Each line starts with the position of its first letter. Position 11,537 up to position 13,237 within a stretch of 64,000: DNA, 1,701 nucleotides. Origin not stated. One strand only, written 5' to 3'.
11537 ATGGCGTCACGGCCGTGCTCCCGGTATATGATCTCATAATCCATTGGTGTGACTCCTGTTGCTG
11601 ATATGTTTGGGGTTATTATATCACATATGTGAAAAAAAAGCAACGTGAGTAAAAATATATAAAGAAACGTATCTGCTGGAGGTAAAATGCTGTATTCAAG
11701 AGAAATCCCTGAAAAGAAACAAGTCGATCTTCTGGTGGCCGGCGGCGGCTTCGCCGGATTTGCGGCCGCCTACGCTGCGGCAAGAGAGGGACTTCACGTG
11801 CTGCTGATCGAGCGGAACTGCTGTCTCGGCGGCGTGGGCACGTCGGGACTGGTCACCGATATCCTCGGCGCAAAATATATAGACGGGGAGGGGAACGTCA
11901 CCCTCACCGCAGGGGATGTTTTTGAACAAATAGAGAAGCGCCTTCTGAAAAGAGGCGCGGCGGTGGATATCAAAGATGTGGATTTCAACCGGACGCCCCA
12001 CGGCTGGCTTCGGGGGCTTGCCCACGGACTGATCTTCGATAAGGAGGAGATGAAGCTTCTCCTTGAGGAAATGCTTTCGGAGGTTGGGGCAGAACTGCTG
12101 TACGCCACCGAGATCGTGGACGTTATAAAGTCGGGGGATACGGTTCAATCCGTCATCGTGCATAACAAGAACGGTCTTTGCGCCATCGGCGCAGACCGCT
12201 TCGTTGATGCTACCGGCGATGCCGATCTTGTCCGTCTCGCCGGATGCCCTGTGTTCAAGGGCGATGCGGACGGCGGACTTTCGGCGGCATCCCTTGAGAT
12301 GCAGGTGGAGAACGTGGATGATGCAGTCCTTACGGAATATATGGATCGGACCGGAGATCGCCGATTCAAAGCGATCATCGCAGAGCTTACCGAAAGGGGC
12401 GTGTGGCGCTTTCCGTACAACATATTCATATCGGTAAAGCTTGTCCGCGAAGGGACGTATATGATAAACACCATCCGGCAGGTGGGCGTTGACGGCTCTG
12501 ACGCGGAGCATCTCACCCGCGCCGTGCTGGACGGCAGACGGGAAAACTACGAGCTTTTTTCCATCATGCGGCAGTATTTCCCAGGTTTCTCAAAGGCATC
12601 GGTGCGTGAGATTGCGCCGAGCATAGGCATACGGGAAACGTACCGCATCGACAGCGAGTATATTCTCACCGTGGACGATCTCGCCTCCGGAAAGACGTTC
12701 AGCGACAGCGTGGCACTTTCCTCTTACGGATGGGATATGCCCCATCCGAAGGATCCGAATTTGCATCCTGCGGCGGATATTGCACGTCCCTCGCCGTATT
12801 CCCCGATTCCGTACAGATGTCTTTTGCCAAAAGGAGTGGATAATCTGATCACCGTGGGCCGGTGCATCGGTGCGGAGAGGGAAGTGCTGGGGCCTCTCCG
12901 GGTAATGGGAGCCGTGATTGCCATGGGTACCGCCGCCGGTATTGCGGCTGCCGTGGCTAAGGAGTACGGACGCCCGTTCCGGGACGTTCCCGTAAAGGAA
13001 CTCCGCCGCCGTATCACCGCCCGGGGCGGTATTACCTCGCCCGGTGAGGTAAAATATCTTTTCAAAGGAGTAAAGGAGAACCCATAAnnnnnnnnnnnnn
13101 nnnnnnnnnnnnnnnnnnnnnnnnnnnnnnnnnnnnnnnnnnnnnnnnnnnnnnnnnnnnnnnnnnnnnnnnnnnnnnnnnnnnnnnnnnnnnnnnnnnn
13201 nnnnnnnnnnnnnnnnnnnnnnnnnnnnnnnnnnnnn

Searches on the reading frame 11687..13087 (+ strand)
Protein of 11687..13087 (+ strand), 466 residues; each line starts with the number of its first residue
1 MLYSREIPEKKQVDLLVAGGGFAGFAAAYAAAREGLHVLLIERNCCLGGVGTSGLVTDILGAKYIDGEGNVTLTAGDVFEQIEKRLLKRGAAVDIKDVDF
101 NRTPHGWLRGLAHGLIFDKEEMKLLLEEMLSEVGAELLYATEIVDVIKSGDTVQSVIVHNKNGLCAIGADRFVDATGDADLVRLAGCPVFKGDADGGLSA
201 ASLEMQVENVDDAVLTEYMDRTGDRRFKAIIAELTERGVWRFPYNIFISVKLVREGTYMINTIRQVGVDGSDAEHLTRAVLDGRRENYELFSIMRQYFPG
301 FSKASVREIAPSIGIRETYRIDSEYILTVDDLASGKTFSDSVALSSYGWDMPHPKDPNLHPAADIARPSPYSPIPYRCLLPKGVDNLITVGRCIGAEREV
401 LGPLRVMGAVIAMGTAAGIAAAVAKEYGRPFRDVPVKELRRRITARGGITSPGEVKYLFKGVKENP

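Call 7: search_protein_families(library=pfam, proteins=[window:11687-13087:+], max_evalue=0.001)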
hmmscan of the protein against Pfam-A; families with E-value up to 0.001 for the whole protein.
window:11687-13087:+ (466 aa): 8 families
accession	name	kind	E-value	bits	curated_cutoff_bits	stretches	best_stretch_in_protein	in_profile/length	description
PF12831.13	FAD_oxidored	-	9.1e-96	322.1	27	1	14-442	1-415/416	FAD dependent oxidoreductase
PF00890.30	FAD_binding_2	-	7.1e-07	29.2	20.4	1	14-43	1-30/414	FAD binding domain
PF13450.12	NAD_binding_8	-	1.1e-06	29.2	21.9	1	17-54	1-38/68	NAD(P)-binding Rossmann-like domain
PF07992.20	Pyr_redox_2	-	1.3e-06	28.5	26.1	1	14-77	2-58/291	Pyridine nucleotide-disulphide oxidoreductase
PF01266.30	DAO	-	3.6e-06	27.2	27.9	1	14-69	1-56/353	FAD dependent oxidoreductase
PF01946.23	Thi4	-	1.5e-05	24.8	26.2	1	6-50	11-56/235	Thi4 family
PF01134.28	GIDA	-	3.4e-05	23.5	22.1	1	14-158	1-133/391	Glucose inhibited division protein A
PF00070.33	Pyr_redox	-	0.00034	21.5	22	0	15-44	2-31/82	Pyridine nucleotide-disulphide oxidoreductase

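Call 61: search_protein_families(library=ncbifam, proteins=[window:11687-13087:+], max_evalue=0.01)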
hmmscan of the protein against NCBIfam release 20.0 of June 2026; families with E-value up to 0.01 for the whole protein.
window:11687-13087:+ (466 aa): 77 families (the best 25 are shown)
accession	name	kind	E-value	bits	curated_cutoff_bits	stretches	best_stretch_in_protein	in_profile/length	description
TIGR02032.1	GG-red-SF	subfamily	9e-10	38.7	158.8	1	14-207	2-174/297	geranylgeranyl reductase family protein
NF041080.1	DGGGPL_reductase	equivalog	9.3e-08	31.4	580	1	14-183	3-160/447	digeranylgeranylglycerophospholipid reductase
NF004789.0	PRK06134.1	subfamily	1.2e-07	30.6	747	1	8-51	8-51/581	FAD-dependent oxidoreductase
NF009477.0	PRK12843.1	equivalog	3.8e-07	29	758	1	6-51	10-55/578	FAD-dependent oxidoreductase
NF053717.1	VnlPnlRedVprA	equivalog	5.8e-07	28.7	600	1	8-78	2-71/481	vinyl phenol reductase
TIGR01372.1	soxA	subfamily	1.1e-06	26.8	1164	1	12-59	168-214/996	sarcosine oxidase subunit alpha family protein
NF003725.0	PRK05329.2-4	equivalog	4.3e-06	25.9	345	1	10-61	6-54/429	glycerol-3-phosphate dehydrogenase subunit GlpB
NF006092.0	PRK08244.1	equivalog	4.3e-06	25.6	644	1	112-224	92-202/494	monooxygenase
TIGR00292.1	TIGR00292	equivalog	6.5e-06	25.6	148.3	1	9-50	18-59/254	sulfide-dependent adenosine diphosphate thiazole synthase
NF006130.0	PRK08274.1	equivalog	8.2e-06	24.9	369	1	10-43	3-36/467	FAD-dependent tricarballylate dehydrogenase TcuA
NF053677.1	Desat2ChcC2Cyan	equivalog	1.4e-05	23.6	900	1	13-51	1-39/558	4-oxocyclohex-2-ene-1-carboxylate 5-dehydrogenase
NF046068.1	AkvoneHdxseDnrF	equivalog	1.5e-05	24.1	650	1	16-183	2-173/439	aklavinone 12-hydroxylase DnrF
NF005691.0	PRK07494.1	equivalog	1.6e-05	23.6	459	1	9-47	5-43/404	UbiH/UbiF family hydroxylase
NF004832.0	PRK06184.1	subfamily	2.2e-05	23.5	476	0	9-44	3-38/506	hypothetical protein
NF009478.0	PRK12844.1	equivalog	3.3e-05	22.4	789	1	11-56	7-53/559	3-ketosteroid-delta-1-dehydrogenase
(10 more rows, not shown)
